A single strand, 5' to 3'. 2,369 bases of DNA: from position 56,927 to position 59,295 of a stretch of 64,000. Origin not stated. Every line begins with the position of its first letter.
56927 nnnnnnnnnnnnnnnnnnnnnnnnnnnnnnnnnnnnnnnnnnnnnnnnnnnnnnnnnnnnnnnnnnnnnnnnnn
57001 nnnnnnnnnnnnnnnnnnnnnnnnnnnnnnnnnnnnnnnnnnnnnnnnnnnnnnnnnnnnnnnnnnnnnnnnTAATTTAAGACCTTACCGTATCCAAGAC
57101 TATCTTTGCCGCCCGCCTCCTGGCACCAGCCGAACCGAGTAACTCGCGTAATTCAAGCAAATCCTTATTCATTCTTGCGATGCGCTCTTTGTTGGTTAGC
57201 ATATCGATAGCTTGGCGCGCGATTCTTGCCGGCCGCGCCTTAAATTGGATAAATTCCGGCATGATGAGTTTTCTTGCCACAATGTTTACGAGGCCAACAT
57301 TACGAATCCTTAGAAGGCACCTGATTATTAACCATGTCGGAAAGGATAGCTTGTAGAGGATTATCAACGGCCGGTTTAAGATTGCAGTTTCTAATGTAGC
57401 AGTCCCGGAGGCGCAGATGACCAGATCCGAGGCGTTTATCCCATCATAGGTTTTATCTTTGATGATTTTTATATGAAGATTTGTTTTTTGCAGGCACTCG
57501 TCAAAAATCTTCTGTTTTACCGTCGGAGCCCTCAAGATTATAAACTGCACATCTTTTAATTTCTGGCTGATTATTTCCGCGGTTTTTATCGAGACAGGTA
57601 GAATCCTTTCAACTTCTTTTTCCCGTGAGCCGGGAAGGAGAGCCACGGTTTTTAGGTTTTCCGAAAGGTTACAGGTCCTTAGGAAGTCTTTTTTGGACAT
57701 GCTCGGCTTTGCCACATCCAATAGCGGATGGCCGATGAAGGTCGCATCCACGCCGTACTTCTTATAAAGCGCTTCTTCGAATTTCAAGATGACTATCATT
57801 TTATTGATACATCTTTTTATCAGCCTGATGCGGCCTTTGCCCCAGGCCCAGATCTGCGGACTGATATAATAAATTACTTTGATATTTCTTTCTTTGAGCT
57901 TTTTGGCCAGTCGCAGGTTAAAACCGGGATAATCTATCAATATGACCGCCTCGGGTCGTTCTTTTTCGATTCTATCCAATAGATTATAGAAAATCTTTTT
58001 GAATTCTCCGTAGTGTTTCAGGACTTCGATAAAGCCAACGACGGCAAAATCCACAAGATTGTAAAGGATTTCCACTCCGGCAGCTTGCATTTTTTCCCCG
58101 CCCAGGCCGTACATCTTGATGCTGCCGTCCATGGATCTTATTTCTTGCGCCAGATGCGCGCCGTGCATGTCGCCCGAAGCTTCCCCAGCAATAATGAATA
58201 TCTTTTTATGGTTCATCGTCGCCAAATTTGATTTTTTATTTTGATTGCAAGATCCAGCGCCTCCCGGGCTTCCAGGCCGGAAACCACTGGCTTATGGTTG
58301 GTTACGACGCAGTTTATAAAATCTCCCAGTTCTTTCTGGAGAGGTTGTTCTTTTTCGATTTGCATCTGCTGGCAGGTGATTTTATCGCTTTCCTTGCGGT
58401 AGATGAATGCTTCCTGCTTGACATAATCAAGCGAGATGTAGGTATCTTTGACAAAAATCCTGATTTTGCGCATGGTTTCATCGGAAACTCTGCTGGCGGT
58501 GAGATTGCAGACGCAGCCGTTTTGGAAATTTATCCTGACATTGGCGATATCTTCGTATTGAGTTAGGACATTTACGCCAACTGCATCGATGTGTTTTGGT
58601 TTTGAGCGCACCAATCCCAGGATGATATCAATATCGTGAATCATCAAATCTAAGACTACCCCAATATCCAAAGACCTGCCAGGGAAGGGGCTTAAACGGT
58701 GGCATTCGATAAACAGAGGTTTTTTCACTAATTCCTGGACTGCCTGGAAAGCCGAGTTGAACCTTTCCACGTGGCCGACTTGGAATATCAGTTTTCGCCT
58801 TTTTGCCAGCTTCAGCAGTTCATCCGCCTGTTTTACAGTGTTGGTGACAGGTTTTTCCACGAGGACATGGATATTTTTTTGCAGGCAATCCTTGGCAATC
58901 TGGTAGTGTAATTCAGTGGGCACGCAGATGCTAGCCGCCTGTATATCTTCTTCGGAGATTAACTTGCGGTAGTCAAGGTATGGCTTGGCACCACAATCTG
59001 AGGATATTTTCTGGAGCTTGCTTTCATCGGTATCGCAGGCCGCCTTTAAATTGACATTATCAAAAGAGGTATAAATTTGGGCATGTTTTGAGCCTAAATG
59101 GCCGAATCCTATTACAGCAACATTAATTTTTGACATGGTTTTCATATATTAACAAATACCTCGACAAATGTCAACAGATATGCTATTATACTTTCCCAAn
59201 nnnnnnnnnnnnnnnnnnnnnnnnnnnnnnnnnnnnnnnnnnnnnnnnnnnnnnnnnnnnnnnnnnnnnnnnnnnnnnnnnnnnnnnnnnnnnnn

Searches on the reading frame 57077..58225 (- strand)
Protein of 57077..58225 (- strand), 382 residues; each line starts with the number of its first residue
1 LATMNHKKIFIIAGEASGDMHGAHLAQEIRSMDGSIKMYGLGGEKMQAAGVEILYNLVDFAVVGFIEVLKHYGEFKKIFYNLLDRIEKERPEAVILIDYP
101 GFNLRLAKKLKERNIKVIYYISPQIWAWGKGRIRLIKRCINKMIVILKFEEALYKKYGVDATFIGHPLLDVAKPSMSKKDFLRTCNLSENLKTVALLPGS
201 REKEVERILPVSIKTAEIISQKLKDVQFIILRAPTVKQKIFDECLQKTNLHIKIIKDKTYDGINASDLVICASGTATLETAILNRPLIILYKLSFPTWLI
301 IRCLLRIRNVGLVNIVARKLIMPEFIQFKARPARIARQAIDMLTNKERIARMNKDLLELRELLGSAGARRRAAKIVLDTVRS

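Call 66: search_protein_families(library=pfam, proteins=[window:57077-58225:-], max_evalue=0.001)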
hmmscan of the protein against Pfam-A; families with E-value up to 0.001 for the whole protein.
window:57077-58225:- (382 aa): 1 family
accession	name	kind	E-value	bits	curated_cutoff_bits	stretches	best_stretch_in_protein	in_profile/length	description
PF02684.21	LpxB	-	2.3e-99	333.2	22.6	1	9-375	1-370/374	Lipid-A-disaccharide synthetase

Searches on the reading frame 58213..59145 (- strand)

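Call 66: search_protein_families(library=pfam, proteins=[window:58213-59145:-], max_evalue=0.001)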
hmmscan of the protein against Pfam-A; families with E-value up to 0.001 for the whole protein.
window:58213-59145:- (310 aa): 3 families
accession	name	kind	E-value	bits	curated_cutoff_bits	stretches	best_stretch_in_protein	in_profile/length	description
PF01408.29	GFO_IDH_MocA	-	9.4e-32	110.7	24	1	7-125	1-120/120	Oxidoreductase family, NAD-binding Rossmann fold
PF22725.1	GFO_IDH_MocA_C3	-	1.4e-09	38.4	27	1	159-231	41-117/124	GFO/IDH/MocA C-terminal domain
PF02629.25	CoA_binding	-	1.1e-05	26.5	22.3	1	6-96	3-92/97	CoA binding domain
